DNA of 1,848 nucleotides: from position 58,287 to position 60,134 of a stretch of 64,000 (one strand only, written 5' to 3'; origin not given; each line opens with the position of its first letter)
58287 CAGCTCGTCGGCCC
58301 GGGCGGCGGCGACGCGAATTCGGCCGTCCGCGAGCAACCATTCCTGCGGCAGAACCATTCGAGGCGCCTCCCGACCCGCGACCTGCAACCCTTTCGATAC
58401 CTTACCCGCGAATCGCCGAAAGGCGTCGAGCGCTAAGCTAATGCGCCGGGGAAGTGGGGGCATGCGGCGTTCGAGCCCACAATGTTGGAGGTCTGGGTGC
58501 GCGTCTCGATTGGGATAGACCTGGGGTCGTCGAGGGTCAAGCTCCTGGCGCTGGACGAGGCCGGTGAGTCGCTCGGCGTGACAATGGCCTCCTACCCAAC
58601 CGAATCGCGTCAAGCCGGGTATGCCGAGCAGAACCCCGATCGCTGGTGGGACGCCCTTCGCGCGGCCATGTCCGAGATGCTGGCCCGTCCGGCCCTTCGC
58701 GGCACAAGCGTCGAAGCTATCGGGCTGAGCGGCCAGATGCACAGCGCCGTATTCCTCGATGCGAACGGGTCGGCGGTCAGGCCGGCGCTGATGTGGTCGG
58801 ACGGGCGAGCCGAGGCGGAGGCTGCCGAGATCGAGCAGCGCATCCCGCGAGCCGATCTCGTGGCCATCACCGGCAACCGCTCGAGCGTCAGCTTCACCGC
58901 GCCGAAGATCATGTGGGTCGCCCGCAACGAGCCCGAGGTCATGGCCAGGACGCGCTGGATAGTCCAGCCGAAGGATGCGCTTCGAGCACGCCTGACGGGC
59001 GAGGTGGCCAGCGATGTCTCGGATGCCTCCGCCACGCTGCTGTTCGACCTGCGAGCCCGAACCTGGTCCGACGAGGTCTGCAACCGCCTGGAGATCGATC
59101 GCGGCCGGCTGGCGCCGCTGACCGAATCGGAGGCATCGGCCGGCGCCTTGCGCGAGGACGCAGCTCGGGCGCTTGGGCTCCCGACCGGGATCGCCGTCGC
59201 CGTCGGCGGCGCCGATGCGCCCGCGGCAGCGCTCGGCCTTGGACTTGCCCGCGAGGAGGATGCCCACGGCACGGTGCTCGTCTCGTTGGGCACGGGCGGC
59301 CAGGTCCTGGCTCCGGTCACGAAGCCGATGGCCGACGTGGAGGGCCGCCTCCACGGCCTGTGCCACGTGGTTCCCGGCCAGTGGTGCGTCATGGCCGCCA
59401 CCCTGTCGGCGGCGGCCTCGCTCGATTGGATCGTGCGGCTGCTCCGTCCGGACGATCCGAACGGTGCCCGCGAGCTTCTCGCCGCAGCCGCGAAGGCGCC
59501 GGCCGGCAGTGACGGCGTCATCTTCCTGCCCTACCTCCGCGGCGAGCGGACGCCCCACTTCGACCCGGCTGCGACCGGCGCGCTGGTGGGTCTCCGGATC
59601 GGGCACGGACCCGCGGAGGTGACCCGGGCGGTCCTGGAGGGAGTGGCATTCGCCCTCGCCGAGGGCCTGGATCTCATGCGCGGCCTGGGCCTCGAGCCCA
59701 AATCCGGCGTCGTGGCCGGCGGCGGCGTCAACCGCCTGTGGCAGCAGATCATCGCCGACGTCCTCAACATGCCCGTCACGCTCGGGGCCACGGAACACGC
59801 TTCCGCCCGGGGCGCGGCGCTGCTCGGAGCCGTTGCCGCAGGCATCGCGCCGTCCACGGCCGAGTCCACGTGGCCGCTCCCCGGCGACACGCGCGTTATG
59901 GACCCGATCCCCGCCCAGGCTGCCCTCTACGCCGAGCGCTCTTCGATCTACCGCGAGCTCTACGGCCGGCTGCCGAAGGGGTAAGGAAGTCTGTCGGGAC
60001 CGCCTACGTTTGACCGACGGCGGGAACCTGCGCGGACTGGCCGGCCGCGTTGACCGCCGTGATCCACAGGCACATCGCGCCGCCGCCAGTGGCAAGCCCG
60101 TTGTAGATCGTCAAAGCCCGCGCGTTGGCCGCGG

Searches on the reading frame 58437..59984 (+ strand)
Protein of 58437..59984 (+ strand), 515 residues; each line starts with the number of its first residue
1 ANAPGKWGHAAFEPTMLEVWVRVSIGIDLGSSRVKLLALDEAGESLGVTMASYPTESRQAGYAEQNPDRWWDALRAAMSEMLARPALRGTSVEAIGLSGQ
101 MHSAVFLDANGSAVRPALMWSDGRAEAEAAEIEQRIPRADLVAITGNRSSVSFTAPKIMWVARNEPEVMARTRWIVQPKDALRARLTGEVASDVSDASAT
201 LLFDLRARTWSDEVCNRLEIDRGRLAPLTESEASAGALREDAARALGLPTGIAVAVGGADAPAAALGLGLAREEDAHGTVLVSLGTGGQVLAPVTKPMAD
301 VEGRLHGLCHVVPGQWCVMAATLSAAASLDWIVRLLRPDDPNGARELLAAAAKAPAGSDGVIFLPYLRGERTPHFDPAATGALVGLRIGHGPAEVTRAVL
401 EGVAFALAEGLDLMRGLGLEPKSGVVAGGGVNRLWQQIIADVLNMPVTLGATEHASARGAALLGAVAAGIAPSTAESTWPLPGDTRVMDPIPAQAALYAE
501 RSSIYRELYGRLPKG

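Call 71: search_protein_families(library=pfam, proteins=[window:58437-59984:+], max_evalue=0.0001)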
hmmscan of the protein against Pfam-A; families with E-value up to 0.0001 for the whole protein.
window:58437-59984:+ (515 aa): 2 families
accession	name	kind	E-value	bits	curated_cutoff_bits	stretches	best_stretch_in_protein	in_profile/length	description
PF00370.27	FGGY_N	-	8.7e-58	196.2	28.8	1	24-267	2-245/245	FGGY family of carbohydrate kinases, N-terminal domain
PF02782.22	FGGY_C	-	7.6e-33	114.4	27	1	281-468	2-198/198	FGGY family of carbohydrate kinases, C-terminal domain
